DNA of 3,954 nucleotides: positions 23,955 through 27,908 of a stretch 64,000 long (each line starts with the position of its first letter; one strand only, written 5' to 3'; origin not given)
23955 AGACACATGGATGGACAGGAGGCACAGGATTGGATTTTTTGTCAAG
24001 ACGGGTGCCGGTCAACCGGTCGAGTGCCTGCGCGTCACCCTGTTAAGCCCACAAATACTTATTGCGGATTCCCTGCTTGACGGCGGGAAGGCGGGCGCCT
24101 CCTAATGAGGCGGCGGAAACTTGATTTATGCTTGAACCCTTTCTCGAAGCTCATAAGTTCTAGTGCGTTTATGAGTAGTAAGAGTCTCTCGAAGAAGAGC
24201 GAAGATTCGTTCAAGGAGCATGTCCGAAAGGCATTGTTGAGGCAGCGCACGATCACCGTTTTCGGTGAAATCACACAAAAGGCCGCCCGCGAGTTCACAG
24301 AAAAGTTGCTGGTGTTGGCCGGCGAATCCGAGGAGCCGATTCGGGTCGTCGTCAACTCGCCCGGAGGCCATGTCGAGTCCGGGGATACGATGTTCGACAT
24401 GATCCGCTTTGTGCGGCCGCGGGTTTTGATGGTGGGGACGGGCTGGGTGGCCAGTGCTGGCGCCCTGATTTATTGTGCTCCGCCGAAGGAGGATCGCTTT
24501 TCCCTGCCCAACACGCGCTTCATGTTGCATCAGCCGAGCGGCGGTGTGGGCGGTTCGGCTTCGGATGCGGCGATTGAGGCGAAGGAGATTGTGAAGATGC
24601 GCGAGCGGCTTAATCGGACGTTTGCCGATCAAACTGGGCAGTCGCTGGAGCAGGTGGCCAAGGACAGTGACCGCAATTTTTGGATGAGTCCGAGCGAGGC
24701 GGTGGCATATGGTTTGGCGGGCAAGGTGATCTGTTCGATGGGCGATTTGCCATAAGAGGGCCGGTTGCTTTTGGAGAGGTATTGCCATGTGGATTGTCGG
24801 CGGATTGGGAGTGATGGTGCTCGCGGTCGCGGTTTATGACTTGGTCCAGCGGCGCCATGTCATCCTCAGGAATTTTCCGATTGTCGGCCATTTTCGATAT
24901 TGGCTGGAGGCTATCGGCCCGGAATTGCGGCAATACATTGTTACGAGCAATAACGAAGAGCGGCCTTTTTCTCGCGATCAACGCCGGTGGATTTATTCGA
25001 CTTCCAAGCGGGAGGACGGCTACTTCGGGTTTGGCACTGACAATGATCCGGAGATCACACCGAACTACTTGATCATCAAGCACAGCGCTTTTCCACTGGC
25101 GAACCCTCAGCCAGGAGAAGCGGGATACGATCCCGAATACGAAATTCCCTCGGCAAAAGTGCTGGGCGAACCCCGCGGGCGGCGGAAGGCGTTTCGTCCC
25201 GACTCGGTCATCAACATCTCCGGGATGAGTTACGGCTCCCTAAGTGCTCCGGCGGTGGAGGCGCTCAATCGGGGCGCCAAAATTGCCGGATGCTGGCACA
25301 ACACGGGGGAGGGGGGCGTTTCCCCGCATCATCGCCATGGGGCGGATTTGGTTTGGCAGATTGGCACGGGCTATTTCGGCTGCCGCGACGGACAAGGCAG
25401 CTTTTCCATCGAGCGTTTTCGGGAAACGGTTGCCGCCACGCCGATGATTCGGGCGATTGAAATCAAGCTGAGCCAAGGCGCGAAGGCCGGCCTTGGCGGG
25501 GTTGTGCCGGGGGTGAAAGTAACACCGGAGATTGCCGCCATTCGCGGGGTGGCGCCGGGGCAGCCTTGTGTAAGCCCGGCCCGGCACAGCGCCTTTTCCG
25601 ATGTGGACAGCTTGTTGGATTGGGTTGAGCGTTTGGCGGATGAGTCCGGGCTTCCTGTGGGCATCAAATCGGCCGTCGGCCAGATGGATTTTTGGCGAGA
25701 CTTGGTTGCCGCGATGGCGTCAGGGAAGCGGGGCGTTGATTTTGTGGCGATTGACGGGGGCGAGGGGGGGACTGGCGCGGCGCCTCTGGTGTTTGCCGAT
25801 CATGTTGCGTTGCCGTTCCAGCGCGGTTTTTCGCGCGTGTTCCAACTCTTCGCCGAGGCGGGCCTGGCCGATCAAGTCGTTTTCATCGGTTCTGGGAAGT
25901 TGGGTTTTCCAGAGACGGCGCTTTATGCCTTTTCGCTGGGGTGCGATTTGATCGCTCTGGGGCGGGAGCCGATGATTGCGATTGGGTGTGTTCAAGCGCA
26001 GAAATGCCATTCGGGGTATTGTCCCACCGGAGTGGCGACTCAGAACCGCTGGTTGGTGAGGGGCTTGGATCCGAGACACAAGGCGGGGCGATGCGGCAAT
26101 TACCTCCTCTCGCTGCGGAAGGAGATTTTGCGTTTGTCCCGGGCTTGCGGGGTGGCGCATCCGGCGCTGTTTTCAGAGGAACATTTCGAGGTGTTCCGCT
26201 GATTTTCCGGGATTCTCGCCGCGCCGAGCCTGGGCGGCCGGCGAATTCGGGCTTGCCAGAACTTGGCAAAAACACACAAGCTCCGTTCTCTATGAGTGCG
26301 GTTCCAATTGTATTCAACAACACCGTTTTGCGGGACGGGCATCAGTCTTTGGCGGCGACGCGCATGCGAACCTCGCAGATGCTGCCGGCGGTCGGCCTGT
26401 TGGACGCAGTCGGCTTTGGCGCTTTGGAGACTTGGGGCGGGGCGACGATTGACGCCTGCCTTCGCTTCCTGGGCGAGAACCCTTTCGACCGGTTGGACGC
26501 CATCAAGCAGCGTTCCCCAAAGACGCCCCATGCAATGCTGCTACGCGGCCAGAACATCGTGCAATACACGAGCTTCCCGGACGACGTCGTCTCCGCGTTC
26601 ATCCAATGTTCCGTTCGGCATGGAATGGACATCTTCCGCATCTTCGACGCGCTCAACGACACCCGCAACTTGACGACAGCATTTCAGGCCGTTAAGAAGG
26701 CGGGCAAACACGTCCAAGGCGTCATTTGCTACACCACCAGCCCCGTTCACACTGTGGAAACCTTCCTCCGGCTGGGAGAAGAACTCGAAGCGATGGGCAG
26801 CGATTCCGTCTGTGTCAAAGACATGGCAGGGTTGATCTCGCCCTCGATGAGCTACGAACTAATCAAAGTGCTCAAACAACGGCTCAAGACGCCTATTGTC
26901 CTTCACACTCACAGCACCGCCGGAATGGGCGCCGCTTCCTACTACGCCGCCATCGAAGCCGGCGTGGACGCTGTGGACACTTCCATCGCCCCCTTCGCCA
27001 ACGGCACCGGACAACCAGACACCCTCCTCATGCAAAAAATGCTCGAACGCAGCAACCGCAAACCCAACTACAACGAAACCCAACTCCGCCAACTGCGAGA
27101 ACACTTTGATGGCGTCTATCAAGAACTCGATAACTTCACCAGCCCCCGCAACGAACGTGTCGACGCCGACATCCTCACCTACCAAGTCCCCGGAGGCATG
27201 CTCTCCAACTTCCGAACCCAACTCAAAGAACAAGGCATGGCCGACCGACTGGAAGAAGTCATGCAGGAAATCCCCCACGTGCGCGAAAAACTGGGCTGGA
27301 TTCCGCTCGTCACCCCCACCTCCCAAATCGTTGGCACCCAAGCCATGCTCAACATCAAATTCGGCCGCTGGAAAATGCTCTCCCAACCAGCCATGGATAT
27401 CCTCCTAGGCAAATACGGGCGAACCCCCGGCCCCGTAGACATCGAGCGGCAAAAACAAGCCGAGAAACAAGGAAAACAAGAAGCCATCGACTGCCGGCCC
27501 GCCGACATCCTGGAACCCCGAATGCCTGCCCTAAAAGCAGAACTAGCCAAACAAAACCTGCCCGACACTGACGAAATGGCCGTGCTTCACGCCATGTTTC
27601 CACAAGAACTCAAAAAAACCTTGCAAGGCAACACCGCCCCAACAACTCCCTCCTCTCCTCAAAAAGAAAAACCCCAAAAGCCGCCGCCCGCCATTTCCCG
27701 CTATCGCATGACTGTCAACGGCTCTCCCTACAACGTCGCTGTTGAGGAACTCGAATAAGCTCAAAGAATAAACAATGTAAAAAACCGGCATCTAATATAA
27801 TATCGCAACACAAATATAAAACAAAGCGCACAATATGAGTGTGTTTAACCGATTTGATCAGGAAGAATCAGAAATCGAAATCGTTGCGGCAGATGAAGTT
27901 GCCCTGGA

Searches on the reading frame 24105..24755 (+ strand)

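Call 95: search_protein_families(library=pfam, proteins=[window:24105-24755:+], max_evalue=0.0001)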
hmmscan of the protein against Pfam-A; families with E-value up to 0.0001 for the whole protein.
window:24105-24755:+ (216 aa): 1 family
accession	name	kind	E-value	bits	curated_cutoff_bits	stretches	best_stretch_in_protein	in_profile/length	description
PF00574.28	CLP_protease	-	3.1e-59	200.3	20.2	1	38-209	7-179/182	Clp protease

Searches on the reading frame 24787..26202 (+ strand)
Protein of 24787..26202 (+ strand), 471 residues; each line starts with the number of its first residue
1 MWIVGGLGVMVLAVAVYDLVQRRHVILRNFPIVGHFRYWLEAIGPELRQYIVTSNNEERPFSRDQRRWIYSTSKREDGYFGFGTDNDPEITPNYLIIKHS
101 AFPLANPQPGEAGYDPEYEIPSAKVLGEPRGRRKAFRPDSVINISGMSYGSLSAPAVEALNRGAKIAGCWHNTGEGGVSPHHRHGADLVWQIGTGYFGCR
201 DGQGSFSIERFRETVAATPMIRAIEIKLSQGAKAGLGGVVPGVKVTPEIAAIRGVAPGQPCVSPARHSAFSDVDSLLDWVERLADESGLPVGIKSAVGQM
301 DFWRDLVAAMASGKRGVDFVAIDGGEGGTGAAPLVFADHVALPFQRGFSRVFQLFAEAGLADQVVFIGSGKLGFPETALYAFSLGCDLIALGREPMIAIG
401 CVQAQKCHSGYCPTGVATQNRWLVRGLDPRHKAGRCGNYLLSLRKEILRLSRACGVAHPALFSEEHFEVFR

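Call 95: search_protein_families(library=pfam, proteins=[window:24787-26202:+], max_evalue=0.0001)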
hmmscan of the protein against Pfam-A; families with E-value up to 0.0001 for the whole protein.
window:24787-26202:+ (471 aa): 1 family
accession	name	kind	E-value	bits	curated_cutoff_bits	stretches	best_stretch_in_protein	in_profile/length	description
PF01645.23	Glu_synthase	-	1.8e-75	254.9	20.4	1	136-456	63-368/369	Conserved region in glutamate synthase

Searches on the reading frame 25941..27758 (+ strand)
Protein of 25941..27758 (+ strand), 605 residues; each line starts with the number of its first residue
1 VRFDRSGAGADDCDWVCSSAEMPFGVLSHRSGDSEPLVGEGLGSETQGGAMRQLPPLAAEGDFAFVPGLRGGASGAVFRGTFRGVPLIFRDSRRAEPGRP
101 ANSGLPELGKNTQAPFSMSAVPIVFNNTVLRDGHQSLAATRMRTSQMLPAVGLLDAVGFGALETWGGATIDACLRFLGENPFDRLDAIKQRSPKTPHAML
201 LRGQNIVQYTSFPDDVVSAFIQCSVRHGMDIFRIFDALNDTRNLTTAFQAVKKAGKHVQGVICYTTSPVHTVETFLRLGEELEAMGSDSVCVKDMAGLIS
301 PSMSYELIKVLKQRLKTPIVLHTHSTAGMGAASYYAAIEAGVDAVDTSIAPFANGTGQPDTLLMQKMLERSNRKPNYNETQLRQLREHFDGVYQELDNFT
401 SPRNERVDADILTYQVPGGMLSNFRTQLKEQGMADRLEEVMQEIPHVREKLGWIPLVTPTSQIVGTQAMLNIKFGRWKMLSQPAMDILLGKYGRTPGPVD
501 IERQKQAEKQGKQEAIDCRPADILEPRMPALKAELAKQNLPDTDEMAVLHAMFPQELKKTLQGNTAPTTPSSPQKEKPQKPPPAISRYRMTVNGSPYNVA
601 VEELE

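Call 95: search_protein_families(library=pfam, proteins=[window:25941-27758:+], max_evalue=0.0001)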
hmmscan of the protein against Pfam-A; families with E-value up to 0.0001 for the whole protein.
window:25941-27758:+ (605 aa): 2 families
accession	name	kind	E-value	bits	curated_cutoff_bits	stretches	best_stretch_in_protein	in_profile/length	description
PF02436.23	PYC_OADA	-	1.4e-45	156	27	1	411-595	1-195/201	Conserved carboxylase domain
PF00682.25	HMGL-like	-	7.4e-21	75.1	29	1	125-387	4-258/260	HMGL-like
